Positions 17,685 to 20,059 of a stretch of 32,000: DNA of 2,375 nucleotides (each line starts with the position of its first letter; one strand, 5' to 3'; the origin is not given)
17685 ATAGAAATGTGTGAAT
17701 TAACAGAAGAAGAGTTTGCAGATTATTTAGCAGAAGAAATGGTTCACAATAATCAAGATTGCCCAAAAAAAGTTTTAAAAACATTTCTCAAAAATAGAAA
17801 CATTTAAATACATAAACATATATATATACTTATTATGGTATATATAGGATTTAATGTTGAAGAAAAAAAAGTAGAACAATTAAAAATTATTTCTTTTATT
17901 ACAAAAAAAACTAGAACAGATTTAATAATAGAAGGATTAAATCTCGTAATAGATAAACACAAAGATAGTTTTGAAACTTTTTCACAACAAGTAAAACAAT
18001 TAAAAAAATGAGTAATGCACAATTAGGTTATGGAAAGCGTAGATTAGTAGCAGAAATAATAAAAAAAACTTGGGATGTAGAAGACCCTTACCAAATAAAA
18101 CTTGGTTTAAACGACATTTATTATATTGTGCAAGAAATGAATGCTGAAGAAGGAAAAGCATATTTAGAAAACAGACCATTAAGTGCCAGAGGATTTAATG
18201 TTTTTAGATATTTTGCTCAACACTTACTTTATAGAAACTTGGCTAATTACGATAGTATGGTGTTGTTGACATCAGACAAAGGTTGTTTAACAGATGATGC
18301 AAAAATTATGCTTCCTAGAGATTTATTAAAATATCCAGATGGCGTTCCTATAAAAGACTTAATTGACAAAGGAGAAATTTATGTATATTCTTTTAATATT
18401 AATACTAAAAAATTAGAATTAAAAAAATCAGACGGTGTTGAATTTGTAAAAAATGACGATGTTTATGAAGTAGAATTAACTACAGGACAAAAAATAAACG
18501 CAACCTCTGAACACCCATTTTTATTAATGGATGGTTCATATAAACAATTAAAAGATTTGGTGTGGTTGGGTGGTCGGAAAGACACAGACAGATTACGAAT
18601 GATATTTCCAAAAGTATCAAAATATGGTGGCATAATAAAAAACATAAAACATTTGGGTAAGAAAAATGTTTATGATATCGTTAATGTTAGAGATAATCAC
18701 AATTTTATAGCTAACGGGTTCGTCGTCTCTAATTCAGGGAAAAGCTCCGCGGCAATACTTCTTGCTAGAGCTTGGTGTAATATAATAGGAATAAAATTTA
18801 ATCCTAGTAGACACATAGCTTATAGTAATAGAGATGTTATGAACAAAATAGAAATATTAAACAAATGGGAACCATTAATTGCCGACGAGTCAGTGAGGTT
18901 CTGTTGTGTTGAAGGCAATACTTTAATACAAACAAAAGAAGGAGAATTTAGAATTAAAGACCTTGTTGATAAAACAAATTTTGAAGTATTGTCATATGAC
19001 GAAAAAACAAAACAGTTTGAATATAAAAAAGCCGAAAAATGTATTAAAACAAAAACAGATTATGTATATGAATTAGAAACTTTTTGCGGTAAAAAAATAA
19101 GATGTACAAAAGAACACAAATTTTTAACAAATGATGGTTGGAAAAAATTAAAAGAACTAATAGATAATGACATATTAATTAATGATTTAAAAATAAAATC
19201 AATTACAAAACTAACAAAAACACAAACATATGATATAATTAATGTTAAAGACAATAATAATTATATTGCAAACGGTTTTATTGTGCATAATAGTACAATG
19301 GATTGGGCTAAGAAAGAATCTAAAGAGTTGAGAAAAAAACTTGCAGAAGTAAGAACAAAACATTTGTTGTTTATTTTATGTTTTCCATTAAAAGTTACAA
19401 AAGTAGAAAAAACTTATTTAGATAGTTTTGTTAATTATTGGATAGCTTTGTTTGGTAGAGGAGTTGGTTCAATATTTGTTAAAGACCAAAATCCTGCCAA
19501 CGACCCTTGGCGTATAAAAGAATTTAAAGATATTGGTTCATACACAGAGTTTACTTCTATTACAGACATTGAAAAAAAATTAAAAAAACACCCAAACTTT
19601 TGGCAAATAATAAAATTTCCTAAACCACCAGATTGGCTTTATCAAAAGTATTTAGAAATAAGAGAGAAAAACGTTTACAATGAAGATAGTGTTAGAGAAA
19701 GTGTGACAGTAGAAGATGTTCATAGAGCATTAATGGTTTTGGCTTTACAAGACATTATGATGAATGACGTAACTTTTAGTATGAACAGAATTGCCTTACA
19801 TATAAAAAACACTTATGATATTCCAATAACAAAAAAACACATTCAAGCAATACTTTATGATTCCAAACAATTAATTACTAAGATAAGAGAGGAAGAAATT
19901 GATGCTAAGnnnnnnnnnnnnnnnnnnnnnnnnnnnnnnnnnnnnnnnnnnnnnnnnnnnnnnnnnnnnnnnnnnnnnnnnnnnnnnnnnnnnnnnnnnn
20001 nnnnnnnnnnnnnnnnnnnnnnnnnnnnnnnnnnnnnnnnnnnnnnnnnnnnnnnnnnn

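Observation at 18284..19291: Two related mini-inteins in one P-loop ATPase, one splitting Walker A and one just after Walker B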

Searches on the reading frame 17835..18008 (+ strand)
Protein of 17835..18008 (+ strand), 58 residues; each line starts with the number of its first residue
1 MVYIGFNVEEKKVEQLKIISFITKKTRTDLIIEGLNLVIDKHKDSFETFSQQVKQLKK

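Call 9: search_protein_families(library=pfam, max_evalue=0.01, proteins=[window:17835-18008:+])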
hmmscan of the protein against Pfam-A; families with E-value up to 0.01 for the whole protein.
window:17835-18008:+ (58 aa): 1 family
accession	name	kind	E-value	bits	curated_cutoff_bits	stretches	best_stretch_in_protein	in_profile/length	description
PF20605.4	Antitox_RHH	-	0.0057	17.2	27.2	1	14-43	17-46/50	Antitoxin-like ribbon-helix-helix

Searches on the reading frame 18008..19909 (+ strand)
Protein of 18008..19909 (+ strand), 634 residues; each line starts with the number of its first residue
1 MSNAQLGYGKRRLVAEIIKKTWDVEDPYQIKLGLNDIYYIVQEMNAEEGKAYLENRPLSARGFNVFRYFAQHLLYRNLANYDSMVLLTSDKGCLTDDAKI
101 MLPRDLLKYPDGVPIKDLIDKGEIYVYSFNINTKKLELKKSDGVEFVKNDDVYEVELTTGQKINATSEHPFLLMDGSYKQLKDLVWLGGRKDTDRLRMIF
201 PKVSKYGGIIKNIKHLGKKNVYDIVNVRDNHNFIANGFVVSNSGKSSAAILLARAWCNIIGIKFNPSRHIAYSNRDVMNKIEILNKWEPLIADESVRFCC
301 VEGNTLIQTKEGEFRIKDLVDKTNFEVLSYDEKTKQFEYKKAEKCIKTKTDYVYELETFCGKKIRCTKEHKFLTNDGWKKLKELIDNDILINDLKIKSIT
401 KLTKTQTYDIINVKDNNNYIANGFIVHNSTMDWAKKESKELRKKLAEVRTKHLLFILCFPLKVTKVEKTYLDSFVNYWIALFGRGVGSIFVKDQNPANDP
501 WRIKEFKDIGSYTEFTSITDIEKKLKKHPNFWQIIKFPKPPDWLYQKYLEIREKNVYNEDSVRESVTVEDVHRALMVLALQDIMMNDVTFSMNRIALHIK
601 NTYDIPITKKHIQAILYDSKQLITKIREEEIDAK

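Call 4: search_protein_families(library=pfam, max_evalue=1, proteins=[window:18008-19909:+])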
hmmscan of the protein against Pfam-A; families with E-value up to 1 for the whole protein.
window:18008-19909:+ (634 aa): 3 families
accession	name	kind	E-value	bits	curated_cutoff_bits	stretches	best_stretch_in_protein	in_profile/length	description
PF14890.11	Intein_splicing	-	2e-28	99.6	35.8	3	310-391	6-93/155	Intein splicing domain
PF17013.11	Acetyltransf_15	-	0.0011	18.9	35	1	400-435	28-64/210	Putative acetyl-transferase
PF23469.1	KH_12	-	0.13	12.9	27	1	387-423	3-39/92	KH-domain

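Call 5: search_protein_families(library=ncbifam, max_evalue=1, proteins=[window:18008-19909:+])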
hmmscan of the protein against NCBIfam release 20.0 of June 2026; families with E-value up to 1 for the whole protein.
window:18008-19909:+ (634 aa): 10 families
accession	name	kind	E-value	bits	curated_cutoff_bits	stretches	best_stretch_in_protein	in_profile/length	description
NF005852.0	PRK07773.1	equivalog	1.5e-34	119.4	780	4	289-391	388-491/886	replicative DNA helicase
TIGR01445.1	intein_Nterm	domain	2.4e-17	63.7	24.5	2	300-374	1-83/83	intein N-terminal splicing region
NF038162.1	RtcB_rel_intein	exception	4.2e-17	61.5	1150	4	299-390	94-187/961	intein-containing RtcB family protein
NF052663.1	RtcB_rel_intein2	exception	2.4e-10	39.9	1050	2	89-184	74-164/626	intein-containing RctB family protein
TIGR01443.1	intein_Cterm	domain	3.8e-06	27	15.6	2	412-429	6-24/24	intein C-terminal splicing region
NF038098.1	GyrA_w_intein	exception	0.00034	18.6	1850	1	296-425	114-252/1232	intein-containing DNA gyrase subunit A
NF005616.0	PRK07373.1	equivalog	0.00087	17.9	646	1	212-244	6-38/449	DNA polymerase III subunit alpha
NF038136.1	rSAM_Rv_intein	exception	0.0032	16.4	700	1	300-451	76-230/574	intein-containing Rv2578c family radical SAM protein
NF006837.0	PRK09357.1-2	equivalog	0.078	11.5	575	1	380-427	12-60/428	dihydroorotase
TIGR01543.1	proheadase_HK97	equivalog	0.13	12.5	59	1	67-159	39-126/142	HK97 family phage prohead protease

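Call 6: search_protein_families(library=phrogs, max_evalue=1, proteins=[window:18008-19909:+])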
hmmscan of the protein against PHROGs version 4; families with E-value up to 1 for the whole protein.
window:18008-19909:+ (634 aa): 7 families
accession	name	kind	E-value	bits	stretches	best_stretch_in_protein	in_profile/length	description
phrog_16259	-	DNA, RNA and nucleotide metabolism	1.2e-09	38.9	1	282-390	220-326/330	DNA helicase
phrog_28563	-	unknown function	1.1e-07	33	2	210-243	38-71/98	-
phrog_17415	-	head and packaging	1.3e-07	31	2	300-410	189-300/940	terminase large subunit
phrog_18112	-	other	8.4e-07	29.8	2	210-245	3-38/207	recombinase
phrog_21587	-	unknown function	1e-06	28.2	1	292-410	567-683/706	-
phrog_26005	-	unknown function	1.1e-05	26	1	406-439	207-240/310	-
phrog_4448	-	unknown function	0.75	10.9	0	390-430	8-48/79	-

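Call 16: find_encoding_contigs(protein=window:18008-19909:+, flank=10000, max_places=4)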
Protein window:18008-19909:+ (634 aa): 1 contig read that carries it; 1 place shown.
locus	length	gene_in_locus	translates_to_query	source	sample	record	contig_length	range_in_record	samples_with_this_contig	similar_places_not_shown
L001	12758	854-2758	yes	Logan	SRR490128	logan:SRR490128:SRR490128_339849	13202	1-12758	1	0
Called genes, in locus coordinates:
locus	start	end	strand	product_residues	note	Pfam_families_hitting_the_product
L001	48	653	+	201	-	-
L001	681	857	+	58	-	-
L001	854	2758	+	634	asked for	PF14890:Intein_splicing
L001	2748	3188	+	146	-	-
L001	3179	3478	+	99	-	-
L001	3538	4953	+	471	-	PF14239:RRXRR, PF01844:HNH, PF14279:HNH_5 (weak)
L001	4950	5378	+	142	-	-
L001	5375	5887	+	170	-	-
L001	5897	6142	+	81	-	-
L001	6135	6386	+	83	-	-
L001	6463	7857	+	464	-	-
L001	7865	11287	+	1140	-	-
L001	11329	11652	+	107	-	-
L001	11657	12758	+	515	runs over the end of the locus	?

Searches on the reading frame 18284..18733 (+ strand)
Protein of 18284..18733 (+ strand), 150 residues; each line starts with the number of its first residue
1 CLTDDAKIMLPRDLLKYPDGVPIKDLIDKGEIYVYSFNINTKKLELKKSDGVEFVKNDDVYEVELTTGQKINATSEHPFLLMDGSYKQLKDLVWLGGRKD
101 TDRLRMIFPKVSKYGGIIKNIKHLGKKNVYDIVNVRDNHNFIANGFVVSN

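Call 4: search_protein_families(library=pfam, max_evalue=1, proteins=[window:18284-18733:+])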
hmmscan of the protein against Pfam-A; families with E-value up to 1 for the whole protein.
seq(150 aa): 2 families
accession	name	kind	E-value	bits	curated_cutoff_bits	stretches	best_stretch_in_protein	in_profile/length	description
PF14890.11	Intein_splicing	-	1.9e-13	50.9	35.8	1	21-150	10-155/155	Intein splicing domain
PF03413.25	PepSY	-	0.084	13.6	24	0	16-69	14-55/60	Peptidase propeptide and YPEB domain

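Call 5: search_protein_families(library=ncbifam, max_evalue=1, proteins=[window:18284-18733:+])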
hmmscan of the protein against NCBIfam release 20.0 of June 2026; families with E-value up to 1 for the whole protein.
seq(150 aa): 10 families
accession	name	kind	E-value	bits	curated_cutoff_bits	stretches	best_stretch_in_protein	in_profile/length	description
NF005852.0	PRK07773.1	equivalog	1e-12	47.2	780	2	1-92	398-484/886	replicative DNA helicase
TIGR01445.1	intein_Nterm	domain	5.7e-09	36.8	24.5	1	1-80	1-82/83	intein N-terminal splicing region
NF038162.1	RtcB_rel_intein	exception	2.2e-08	32.6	1150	2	21-92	110-181/961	intein-containing RtcB family protein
NF052663.1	RtcB_rel_intein2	exception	3.6e-05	22.8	1050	1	21-92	93-164/626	intein-containing RctB family protein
NF011418.0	PRK14845.1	equivalog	0.0028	15.5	756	1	31-87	64-120/1049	translation initiation factor IF-2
NF003158.0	PRK04132.1-3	equivalog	0.0081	13.3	1750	1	118-150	1225-1255/1437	replication factor C small subunit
NF005616.0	PRK07373.1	equivalog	0.01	14.4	646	1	120-150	6-36/449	DNA polymerase III subunit alpha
NF011302.0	PRK14714.1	equivalog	0.011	13.3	1791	1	29-148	978-1098/1350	DNA-directed DNA polymerase II large subunit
TIGR01443.1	intein_Cterm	domain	0.014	15.6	15.6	1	134-150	6-23/24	intein C-terminal splicing region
NF000261.1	NimABCDEF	equivalog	0.056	13.4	260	1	16-68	36-90/153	NimABCDEF family 5-nitroimidazole reductase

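Call 14: search_solved_structures(query=window:18284-18733:+, max_evalue=0.01, show_alignments=2)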
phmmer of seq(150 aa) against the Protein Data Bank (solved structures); distinct sequences matched with E-value up to 0.01: 22.
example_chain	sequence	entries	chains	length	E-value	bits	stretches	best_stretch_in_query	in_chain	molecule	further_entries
1mi8_A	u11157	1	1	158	3.4e-09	40.3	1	20-148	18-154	DnaB intein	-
6frg_A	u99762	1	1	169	2.7e-08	37.4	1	20-148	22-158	Replicative DNA helicase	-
6frh_A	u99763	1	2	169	2.7e-08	37.4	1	20-148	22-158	Replicative DNA helicase,Replicative DNA helicase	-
2keq_A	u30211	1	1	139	2e-07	34.6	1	56-150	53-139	DNA polymerase III alpha subunit, Nucleic acid binding OB-fold tRNA/helicase-type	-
4kl5_A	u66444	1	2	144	2.2e-07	34.4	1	56-150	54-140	DNA polymerase III, alpha subunit, Nucleic acid binding, OB-fold, tRNA/helicase-type chime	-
6fre_A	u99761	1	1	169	6.9e-07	32.8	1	20-148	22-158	Replicative DNA helicase,Replicative DNA helicase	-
4o1r_A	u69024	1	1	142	8.4e-07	32.5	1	21-150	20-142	Replicative DNA helicase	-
5ol7_A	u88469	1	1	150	4.6e-06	30.1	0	120-149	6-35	DNA-directed DNA polymerase,DNA-directed DNA polymerase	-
5ol6_A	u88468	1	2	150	5e-06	30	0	120-149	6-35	Nucleic acid binding, OB-fold, tRNA/helicase-type,DNA-directed DNA polymerase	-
4kl6_A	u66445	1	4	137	5.7e-06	29.8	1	56-150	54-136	DNA-directed DNA polymerase,Nucleic acid binding, OB-fold, tRNA/helicase-type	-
7cfv_A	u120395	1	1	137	0.00016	25.1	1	86-150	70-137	Spl DnaX mini-intein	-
2lqm_A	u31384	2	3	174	0.00017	25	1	30-149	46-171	Pho radA intein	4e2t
7qil_A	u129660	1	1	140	0.00022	24.7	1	22-150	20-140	DnaE intein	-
4qfq_B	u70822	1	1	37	0.00025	24.5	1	118-150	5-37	Nucleic acid binding, OB-fold, tRNA/helicase-type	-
4lx3_B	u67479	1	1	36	0.00034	24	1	120-150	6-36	Nucleic acid binding, OB-fold, tRNA/helicase-type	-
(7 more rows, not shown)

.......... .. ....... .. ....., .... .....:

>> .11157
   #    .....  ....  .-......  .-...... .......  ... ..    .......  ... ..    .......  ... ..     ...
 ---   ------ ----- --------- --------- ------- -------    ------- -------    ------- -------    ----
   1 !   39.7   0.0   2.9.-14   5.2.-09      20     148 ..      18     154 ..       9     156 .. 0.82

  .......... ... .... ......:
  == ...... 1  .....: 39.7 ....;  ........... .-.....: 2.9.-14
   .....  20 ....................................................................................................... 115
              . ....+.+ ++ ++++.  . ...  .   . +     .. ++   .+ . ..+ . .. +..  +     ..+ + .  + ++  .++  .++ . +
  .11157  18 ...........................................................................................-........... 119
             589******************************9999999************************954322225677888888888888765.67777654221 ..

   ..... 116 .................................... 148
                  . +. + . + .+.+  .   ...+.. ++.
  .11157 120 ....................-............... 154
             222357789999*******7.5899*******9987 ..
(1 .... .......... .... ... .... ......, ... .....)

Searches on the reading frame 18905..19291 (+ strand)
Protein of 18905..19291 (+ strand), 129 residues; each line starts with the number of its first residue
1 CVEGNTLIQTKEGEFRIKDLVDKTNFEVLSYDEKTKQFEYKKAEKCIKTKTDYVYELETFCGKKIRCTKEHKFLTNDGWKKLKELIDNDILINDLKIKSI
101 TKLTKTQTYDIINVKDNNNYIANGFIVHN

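Call 4: search_protein_families(library=pfam, max_evalue=1, proteins=[window:18905-19291:+])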
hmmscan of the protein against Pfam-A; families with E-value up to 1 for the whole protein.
seq(129 aa): 2 families
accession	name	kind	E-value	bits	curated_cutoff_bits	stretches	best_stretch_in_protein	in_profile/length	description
PF14890.11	Intein_splicing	-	8e-20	71.6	35.8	2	11-92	6-93/155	Intein splicing domain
PF23469.1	KH_12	-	0.035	14.7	27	1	88-122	3-37/92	KH-domain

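Call 5: search_protein_families(library=ncbifam, max_evalue=1, proteins=[window:18905-19291:+])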
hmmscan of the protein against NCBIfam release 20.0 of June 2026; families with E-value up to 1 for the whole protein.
seq(129 aa): 13 families
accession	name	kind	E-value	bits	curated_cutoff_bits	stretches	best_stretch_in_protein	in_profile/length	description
NF005852.0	PRK07773.1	equivalog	5.3e-19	68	780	2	1-91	398-490/886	replicative DNA helicase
TIGR01445.1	intein_Nterm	domain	8.6e-12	45.9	24.5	1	1-75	1-83/83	intein N-terminal splicing region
NF038162.1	RtcB_rel_intein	exception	1.8e-09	36.2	1150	2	1-91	95-187/961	intein-containing RtcB family protein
NF006207.0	PRK08332.1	equivalog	0.00059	17.1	2400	1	53-91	947-985/1684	vitamin B12-dependent ribonucleotide reductase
TIGR01443.1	intein_Cterm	domain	0.00096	19.3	15.6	1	113-129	6-23/24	intein C-terminal splicing region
NF007079.0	PRK09532.1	equivalog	0.0011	17.2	1525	1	1-100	775-871/876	DNA polymerase III subunit alpha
NF038136.1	rSAM_Rv_intein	exception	0.0017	17.3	700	1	1-87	76-162/574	intein-containing Rv2578c family radical SAM protein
NF011418.0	PRK14845.1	equivalog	0.002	16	756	1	29-91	70-130/1049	translation initiation factor IF-2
NF052663.1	RtcB_rel_intein2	exception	0.004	16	1050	1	1-89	78-168/626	intein-containing RctB family protein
NF006837.0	PRK09357.1-2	equivalog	0.014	14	575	1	81-126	12-57/428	dihydroorotase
NF011302.0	PRK14714.1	equivalog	0.019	12.4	1791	1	23-114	978-1075/1350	DNA-directed DNA polymerase II large subunit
NF038098.1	GyrA_w_intein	exception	0.021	12.7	1850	1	1-91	117-219/1232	intein-containing DNA gyrase subunit A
NF011287.0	PRK14698.1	equivalog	0.12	10.3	1238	1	1-94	241-355/1017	V-type ATP synthase subunit A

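Call 15: search_solved_structures(query=window:18905-19291:+, max_evalue=0.01, show_alignments=2)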
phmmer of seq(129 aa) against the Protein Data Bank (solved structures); distinct sequences matched with E-value up to 0.01: 18.
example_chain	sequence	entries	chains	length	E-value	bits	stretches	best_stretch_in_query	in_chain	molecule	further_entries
1mi8_A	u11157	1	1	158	4.6e-16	62.3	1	3-96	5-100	DnaB intein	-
6frg_A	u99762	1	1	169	3.7e-14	56.2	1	3-92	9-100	Replicative DNA helicase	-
6frh_A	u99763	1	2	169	3.7e-14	56.2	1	3-92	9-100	Replicative DNA helicase,Replicative DNA helicase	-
4o1r_A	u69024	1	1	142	6.8e-14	55.3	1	14-129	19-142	Replicative DNA helicase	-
6fre_A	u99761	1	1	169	9.5e-13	51.6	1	3-92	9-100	Replicative DNA helicase,Replicative DNA helicase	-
7cfv_A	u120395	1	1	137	6.6e-12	48.9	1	3-129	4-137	Spl DnaX mini-intein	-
7qil_A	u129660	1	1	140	1.9e-05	28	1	7-129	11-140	DnaE intein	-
2keq_A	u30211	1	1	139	2.4e-05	27.7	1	54-129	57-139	DNA polymerase III alpha subunit, Nucleic acid binding OB-fold tRNA/helicase-type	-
4kl5_A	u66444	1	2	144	2.6e-05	27.6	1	54-129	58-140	DNA polymerase III, alpha subunit, Nucleic acid binding, OB-fold, tRNA/helicase-type chime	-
4kl6_A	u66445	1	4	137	3.2e-05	27.3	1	54-129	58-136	DNA-directed DNA polymerase,Nucleic acid binding, OB-fold, tRNA/helicase-type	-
5o9i_A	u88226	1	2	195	0.00016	25.1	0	79-129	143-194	Transcription initiation factor IIB,Transcription initiation factor IIB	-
5o9j_A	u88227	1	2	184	0.00026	24.4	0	80-129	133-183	Transcription initiation factor IIB,Transcription initiation factor IIB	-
6qaz_A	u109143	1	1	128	0.002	21.5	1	54-129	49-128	cyanophage-like gp41-1 intein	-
5ol7_A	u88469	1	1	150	0.0036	20.7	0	54-88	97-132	DNA-directed DNA polymerase,DNA-directed DNA polymerase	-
5ol6_A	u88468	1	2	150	0.0037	20.7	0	54-88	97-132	Nucleic acid binding, OB-fold, tRNA/helicase-type,DNA-directed DNA polymerase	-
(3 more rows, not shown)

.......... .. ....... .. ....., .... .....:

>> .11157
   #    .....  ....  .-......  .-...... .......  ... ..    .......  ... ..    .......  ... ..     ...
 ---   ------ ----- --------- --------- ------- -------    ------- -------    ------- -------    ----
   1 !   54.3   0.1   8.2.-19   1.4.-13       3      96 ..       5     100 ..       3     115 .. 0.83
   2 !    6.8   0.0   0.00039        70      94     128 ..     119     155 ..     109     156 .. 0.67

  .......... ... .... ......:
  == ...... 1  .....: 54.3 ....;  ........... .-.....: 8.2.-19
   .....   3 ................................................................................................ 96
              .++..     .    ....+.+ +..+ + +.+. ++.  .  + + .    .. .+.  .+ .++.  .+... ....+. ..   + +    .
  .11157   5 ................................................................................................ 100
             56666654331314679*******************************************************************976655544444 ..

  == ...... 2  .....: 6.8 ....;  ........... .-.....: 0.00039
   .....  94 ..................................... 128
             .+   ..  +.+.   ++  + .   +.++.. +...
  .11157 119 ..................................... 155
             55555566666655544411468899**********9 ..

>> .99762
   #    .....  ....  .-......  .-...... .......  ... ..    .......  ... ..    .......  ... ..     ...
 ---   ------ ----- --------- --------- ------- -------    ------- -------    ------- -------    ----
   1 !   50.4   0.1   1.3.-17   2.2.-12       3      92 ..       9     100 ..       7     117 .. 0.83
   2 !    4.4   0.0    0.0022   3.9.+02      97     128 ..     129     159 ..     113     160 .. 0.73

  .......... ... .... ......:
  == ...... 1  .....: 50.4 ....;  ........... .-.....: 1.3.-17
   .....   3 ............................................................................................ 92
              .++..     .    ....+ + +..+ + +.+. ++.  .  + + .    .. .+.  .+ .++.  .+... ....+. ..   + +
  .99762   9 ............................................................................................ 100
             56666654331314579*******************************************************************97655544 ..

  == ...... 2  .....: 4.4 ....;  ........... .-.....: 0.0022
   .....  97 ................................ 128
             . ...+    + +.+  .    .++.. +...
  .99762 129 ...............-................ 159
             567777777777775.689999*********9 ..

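Call 71: find_homologous_proteins(query=window:18905-19291:+, max_evalue=1e-10)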
Query seq(129 aa) (129 aa): 1 proteins with E <= 1e-10 among 21 candidates.
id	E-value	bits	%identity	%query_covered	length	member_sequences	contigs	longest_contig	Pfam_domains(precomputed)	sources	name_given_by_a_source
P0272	2.5e-12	65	40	71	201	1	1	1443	PF17657.7,PF14890.12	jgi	-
